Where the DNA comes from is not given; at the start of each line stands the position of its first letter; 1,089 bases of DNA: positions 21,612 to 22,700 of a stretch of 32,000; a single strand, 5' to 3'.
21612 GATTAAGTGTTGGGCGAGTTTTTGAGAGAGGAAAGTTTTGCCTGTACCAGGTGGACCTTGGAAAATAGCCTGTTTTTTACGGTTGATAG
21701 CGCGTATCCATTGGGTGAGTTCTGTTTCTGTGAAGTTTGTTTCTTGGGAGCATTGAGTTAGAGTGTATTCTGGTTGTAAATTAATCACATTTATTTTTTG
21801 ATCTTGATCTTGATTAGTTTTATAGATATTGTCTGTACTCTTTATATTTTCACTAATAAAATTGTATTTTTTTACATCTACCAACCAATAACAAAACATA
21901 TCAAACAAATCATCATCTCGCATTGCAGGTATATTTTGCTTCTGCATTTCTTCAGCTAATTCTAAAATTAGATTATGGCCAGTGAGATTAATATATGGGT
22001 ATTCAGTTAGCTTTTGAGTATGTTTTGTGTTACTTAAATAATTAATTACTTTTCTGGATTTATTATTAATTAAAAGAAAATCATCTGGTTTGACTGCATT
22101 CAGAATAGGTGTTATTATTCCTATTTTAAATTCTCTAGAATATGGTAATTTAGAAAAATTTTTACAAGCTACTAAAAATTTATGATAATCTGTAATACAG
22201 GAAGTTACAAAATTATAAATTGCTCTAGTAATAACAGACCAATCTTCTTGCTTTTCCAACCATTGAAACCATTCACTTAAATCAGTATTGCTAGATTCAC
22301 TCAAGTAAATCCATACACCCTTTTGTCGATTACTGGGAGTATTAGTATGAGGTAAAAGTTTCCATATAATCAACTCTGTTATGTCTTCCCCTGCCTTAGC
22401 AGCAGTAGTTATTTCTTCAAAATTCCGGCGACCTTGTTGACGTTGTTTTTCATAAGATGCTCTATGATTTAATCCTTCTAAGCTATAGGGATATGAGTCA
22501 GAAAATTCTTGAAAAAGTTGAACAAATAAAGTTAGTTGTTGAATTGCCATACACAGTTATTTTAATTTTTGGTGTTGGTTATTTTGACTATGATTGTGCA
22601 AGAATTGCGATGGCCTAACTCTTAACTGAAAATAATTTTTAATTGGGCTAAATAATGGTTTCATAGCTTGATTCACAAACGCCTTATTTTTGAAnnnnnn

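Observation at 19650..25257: Candidate composite defence cassette: GNAT-PIN-ASCH protein, ASCH protein, McrB GTPase and McrC nuclease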

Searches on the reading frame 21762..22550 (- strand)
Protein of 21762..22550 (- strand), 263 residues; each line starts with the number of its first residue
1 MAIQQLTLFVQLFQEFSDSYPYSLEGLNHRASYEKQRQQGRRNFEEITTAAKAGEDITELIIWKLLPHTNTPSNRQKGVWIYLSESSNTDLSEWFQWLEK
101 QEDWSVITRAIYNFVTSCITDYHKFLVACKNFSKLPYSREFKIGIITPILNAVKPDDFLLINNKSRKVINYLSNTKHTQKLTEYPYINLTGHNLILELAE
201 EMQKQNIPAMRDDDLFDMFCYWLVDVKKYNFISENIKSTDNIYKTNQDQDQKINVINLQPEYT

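Call 25: find_homologous_proteins(query=window:21762-22550:-, max_evalue=0.001)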
Query seq(263 aa) (263 aa): 26 proteins with E <= 0.001 among 171 candidates.
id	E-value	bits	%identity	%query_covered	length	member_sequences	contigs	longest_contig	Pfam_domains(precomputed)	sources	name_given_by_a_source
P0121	2.2e-82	294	51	99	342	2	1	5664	PF20720.4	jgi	jgi:5-methylcytosine-specific restriction protein B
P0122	2.2e-77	278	52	92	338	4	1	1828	PF07728.21,PF20720.4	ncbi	ncbi:MAG: AAA family ATPase, partial [Sphaerospermopsis kisseleviana]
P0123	2.7e-77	278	50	97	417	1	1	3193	PF28529.1,PF20720.4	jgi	jgi:5-methylcytosine-specific restriction protein B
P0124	1.8e-74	268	47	97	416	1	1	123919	PF00004.36,PF13401.13,PF07728.21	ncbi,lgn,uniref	ncbi:McrB family protein [Nostoc sp.]|uniref:McrB family protein n=1 Tax=Nostoc sp. TaxID=1180 RepID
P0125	1.1e-73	266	48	97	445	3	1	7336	PF00004.36,PF13401.13,PF07728.21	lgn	-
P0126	5.6e-73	263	52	88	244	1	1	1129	-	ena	-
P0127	1.4e-54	203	40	93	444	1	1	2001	PF27126.1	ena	-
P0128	4.7e-52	195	43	85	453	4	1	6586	PF27126.1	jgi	jgi:hypothetical protein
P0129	3.6e-51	192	41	85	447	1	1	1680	PF27126.1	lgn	-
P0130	2.5e-50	189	43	86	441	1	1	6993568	PF27126.1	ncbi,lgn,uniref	ncbi:hypothetical protein WHZ78_02405 [Bradyrhizobium symbiodeficiens]|uniref:hypothetical protein n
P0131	6.9e-50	188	41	87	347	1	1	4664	PF27126.1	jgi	jgi:hypothetical protein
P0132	1.3e-49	187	41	86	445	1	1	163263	PF27126.1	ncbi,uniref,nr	ncbi:hypothetical protein [Bradyrhizobium pachyrhizi]|uniref:hypothetical protein n=1 Tax=Bradyrhizo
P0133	1.8e-49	186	42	87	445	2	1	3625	PF27126.1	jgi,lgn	jgi:hypothetical protein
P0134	6.4e-49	185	40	86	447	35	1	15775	PF27126.1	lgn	-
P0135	1.4e-48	184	41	84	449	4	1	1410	PF27126.1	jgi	-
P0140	9.4e-46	174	53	59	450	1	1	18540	PF28529.1,PF00004.36,PF13401.13,PF07728.21,PF20720.4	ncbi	ncbi:MAG: McrB family protein [Cuspidothrix sp.]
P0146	1.2e-29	122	53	43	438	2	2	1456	PF28530.1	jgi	-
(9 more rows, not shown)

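Call 26: search_protein_families(library=pfam, proteins=[P0130, P0140, P0146, P0123], max_evalue=0.01)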
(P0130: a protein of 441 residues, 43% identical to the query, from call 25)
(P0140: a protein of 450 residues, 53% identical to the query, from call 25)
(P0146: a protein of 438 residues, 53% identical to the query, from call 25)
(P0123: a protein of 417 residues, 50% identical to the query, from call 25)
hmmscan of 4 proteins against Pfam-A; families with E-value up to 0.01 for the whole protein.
P0130 (441 aa): 0 families

P0140 (450 aa): 20 families
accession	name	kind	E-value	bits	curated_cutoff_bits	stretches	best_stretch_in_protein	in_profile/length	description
PF07728.20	AAA_5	-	4.7e-23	82.2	22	1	208-355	2-139/139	AAA domain (dynein-related subfamily)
PF00004.35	AAA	-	2.2e-09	38.3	21.2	1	208-358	1-126/131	ATPase family associated with various cellular activities (AAA)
PF13401.12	AAA_22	-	5.4e-08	33.7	27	1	204-314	4-113/130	AAA domain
PF20720.3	nSTAND3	-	1.8e-06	28.1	27.2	1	194-239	6-51/155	Novel STAND NTPase 3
PF01695.23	IstB_IS21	-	3.5e-05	23.9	24.1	1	201-305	88-173/238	IstB-like ATP binding protein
PF24883.2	NPHP3_N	-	0.00012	22.7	24.8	1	190-235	7-52/164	Nephrocystin 3, N-terminal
PF13245.12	AAA_19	-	0.0011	19.6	25.1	0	204-235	10-41/134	AAA domain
PF07726.17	AAA_3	-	0.0013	19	27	1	208-342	2-115/131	ATPase family associated with various cellular activities (AAA)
PF00910.28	RNA_helicase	-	0.0021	18.9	21.5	0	208-237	1-35/105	RNA helicase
PF12775.13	AAA_7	-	0.0021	18.1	25.8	0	201-232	29-60/181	P-loop containing dynein motor region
PF13479.12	AAA_24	-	0.0026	18.1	27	1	207-297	4-76/195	AAA domain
PF13481.12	AAA_25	-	0.0026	17.9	27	1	201-237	29-64/195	AAA domain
PF05970.20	PIF1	-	0.0029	17.7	25.9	1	200-234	16-51/223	PIF1-like helicase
PF05496.18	RuvB_N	-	0.0031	17.7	27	0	207-229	35-57/159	Holliday junction DNA helicase RuvB P-loop domain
PF01057.23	Parvo_NS1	-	0.0043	16.5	20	1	200-228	108-136/271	Parvovirus non-structural protein NS1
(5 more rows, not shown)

P0146 (438 aa): 0 families

P0123 (417 aa): 12 families
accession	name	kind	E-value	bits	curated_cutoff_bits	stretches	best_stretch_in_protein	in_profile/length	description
PF20720.3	nSTAND3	-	2.5e-06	27.7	27.2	1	273-345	4-71/155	Novel STAND NTPase 3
PF02562.22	PhoH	-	0.00012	22.1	27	1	275-331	8-61/205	PhoH-like protein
PF00004.35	AAA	-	0.00056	20.8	21.2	1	289-310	1-22/131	ATPase family associated with various cellular activities (AAA)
PF01695.23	IstB_IS21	-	0.0007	19.6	24.1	1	282-320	88-125/238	IstB-like ATP binding protein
PF00910.28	RNA_helicase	-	0.0011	19.9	21.5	1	289-339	1-51/105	RNA helicase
PF13191.12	AAA_16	-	0.0013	19.7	32.6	1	285-363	23-86/167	AAA ATPase domain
PF24883.2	NPHP3_N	-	0.002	18.8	24.8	1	271-308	7-44/164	Nephrocystin 3, N-terminal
PF01057.23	Parvo_NS1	-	0.0024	17.3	20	1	278-308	104-135/271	Parvovirus non-structural protein NS1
PF13245.12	AAA_19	-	0.0031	18.1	25.1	1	284-314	9-39/134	AAA domain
PF07728.20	AAA_5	-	0.0044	17.5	22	0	289-309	2-22/139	AAA domain (dynein-related subfamily)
PF13481.12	AAA_25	-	0.0058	16.7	27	0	266-309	12-56/195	AAA domain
PF13479.12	AAA_24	-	0.0093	16.3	27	0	286-313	2-29/195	AAA domain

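Call 44: predict_structure(alignment_id=A2)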
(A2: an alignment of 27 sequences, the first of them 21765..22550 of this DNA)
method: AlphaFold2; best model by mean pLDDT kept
length: 262 residues; sequences in the alignment: 27
mean_pLDDT: 82.5   pTM: 0.79
mean pLDDT of the five models: 82.5, 80.7, 80.7, 79.8, 79.0
residues with pLDDT >= 90: 154; 70-90: 47; 50-70: 29; < 50: 32
segments of 3 or more residues with pLDDT < 50: 83-87, 236-262
pLDDT, mean of each block of 10 residues (from residue 1): 88 95 91 90 96 95 81 63 52 67 89 96 94 89 88 95 94 94 96 96 85 95 93 58 38 36 37
secondary structure, 60 per line:
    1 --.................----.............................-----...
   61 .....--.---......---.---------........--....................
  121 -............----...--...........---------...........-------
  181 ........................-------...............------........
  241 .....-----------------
elements in order: H3-19 H24-52 H58-65 H72-77 H91-98 H101-120 H122-133 H143-153 H163-173 H181-204 H212-226 H233-245

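Call 48: fold_search(model_id=the predicted structure, library=pdb)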
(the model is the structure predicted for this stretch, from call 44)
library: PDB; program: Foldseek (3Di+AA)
matches with E <= 10: 93; with E <= 0.001: 0
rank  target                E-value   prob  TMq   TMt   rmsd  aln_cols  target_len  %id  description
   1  3fhg                  3.9e-01  0.60  0.33  0.39   9.6       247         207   10  Crystal structure of Sulfolobus solfataricus 8-oxoguanine DNA glycosylase (SsOgg) (released 2009-05-19)
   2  9bz4_D                9.6e-01  0.04  0.12  0.09  20.8       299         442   13  Crystal structure of the C2 and GAP domains of human p120RasGAP (released 2025-01-22)
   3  8dh0_J                1.2e+00  0.06  0.14  0.06  28.3       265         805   12  T7 RNA polymerase elongation complex with unnatural base dDs (released 2023-02-01)
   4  6ikn_A                1.3e+00  0.03  0.11  0.10  41.5       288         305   12  Crystal structure of the GAS7 F-BAR domain (released 2019-10-16)
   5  3n0u_C                1.5e+00  0.21  0.30  0.35  11.4       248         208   12  Crystal structure of Tm1821, the 8-oxoguanine DNA glycosylase of Thermotoga maritima (released 2011-04-06)
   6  8foe_B                2.0e+00  0.03  0.14  0.12  25.4       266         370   14  Cryo-EM structure of S. cerevisiae DNA polymerase alpha-primase complex bound to a template DNA (released 2023-05-31)
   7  7zkp_1                2.0e+00  0.03  0.15  0.14  21.5       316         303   14  Late assembly intermediate of the proximal proton pumping module of complex I with assembly factors NDUFAF1 and CIA84 (released 2022-11-23)
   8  3ovu_C                2.1e+00  0.07  0.14  0.24  15.1       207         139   12  Crystal Structure of Human Alpha-Haemoglobin Complexed with AHSP and the First NEAT Domain of IsdH from Staphylococcus (released 2011-09-21)
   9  3n0u_A                2.5e+00  0.14  0.29  0.34  11.7       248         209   12  Crystal structure of Tm1821, the 8-oxoguanine DNA glycosylase of Thermotoga maritima (released 2011-04-06)
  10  3hyu_A                3.1e+00  0.08  0.18  0.28  14.3       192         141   12  Crystal structure of the altitude adapted hemoglobin of guinea pig. (released 2010-06-23)
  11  3knt_A                3.3e+00  0.12  0.29  0.35  13.0       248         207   13  Crystal structure of Methanocaldococcus jannaschii 8-oxoguanine glycosylase/lyase in complex with 15mer DNA containing (released 2010-02-02)
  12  5mfd_A                3.3e+00  0.03  0.15  0.13  18.1       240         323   12  Designed armadillo repeat protein YIIIM''6AII in complex with pD_(KR)5 (released 2017-07-19)
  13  3knt_C                3.4e+00  0.16  0.36  0.43   8.9       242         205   15  Crystal structure of Methanocaldococcus jannaschii 8-oxoguanine glycosylase/lyase in complex with 15mer DNA containing (released 2010-02-02)
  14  1pu6_A                3.4e+00  0.10  0.28  0.31  12.2       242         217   12  Crystal structure of H.pylori 3-methyladenine DNA glycosylase (MagIII) (released 2003-10-07)
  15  7cg4_r                3.6e+00  0.02  0.11  0.12  20.1       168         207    8  Cryo-EM structure of the flagellar export apparatus with FliE from Salmonella (released 2021-04-28)
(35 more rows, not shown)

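Call 49: search_solved_structures(query=A2, max_evalue=10)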
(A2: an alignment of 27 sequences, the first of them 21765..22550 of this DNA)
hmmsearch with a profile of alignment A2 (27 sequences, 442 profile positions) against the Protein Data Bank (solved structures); distinct sequences matched with E-value up to 10: 5.
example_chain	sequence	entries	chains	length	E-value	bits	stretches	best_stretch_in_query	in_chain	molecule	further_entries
6hz4_A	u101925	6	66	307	1.9e-08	36.8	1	261-418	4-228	5-methylcytosine-specific restriction enzyme B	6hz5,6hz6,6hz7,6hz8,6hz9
6ut6_A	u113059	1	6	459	2.6e-08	36.3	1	258-418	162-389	5-methylcytosine-specific restriction enzyme B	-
7vsr_A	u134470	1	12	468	2.7e-08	36.3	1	258-418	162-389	5-methylcytosine-specific restriction enzyme B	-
6ut5_A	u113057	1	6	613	1.7e-05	27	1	260-422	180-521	GTPase subunit of restriction endonuclease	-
6ut3_A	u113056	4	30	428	3.6e-05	26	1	287-422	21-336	GTPase subunit of restriction endonuclease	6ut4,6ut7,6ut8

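Call 50: find_encoding_contigs(protein=P0130, flank=6000, max_places=3)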
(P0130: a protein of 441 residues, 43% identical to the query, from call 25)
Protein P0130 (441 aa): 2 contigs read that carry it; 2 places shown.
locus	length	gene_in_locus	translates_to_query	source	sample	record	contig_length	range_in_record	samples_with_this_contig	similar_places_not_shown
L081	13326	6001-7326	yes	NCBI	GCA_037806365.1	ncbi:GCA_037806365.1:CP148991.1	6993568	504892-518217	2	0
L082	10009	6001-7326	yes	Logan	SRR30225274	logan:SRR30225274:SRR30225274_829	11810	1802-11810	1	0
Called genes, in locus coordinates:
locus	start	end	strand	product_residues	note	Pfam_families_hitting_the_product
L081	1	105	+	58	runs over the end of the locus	PF12244:DUF3606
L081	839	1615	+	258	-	PF00413:Peptidase_M10 (weak), PF01400:Astacin (weak)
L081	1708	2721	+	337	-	PF00089:Trypsin, PF13365:Trypsin_2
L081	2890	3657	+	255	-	-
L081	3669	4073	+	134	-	-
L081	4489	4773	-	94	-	-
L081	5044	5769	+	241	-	-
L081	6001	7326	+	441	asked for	PF27126:NmeDI_C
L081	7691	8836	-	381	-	PF00069:Pkinase, PF01636:APH (faint), PF07714:PK_Tyr_Ser-Thr, PF24389:ORC-CDC6-like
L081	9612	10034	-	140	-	-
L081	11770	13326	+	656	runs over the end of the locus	-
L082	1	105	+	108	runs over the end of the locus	PF12244:DUF3606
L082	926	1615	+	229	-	PF01400:Astacin (weak), PF00413:Peptidase_M10 (weak)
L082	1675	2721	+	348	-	PF00089:Trypsin, PF13365:Trypsin_2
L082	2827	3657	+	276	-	-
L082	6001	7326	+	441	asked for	PF27126:NmeDI_C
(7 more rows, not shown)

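Call 51: find_related_loci(query=A2, collection=metagenome_contigs, flank=7000)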
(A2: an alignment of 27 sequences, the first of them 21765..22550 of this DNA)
Query A2 (262 aa) in metagenome_contigs; peptide patterns used: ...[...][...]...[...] (x = any residue, [..] = any of these).
150 stretches matched a pattern; 20 encode a relative of the query (tblastn E <= 1e-3); 20 distinct loci.
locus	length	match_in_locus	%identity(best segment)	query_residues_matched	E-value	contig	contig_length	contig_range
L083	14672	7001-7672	48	9-231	7e-68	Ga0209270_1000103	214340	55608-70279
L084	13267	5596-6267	48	9-231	7e-68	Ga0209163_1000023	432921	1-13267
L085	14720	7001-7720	41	9-246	4e-64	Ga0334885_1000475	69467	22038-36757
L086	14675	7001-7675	43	9-231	1e-63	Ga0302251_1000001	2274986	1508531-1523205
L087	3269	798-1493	41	7-236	3e-61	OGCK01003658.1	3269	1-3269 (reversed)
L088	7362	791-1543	37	9-262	2e-58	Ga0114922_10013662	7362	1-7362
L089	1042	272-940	41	9-232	2e-61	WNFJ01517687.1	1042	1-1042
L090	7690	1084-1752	40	9-232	7e-57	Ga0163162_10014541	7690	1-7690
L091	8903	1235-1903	40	9-232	7e-57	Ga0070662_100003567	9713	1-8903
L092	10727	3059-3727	40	9-232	7e-57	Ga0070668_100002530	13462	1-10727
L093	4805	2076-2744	40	9-232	5e-57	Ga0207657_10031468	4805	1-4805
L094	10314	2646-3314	40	9-232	7e-57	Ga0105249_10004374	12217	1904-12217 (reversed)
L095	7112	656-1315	39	9-229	1e-52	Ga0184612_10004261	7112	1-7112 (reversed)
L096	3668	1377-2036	39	9-229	2e-52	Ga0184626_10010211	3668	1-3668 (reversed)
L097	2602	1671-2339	35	11-231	2e-46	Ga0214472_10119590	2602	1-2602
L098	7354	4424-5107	35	4-229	4e-46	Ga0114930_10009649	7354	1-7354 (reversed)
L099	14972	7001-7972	36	9-247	2e-40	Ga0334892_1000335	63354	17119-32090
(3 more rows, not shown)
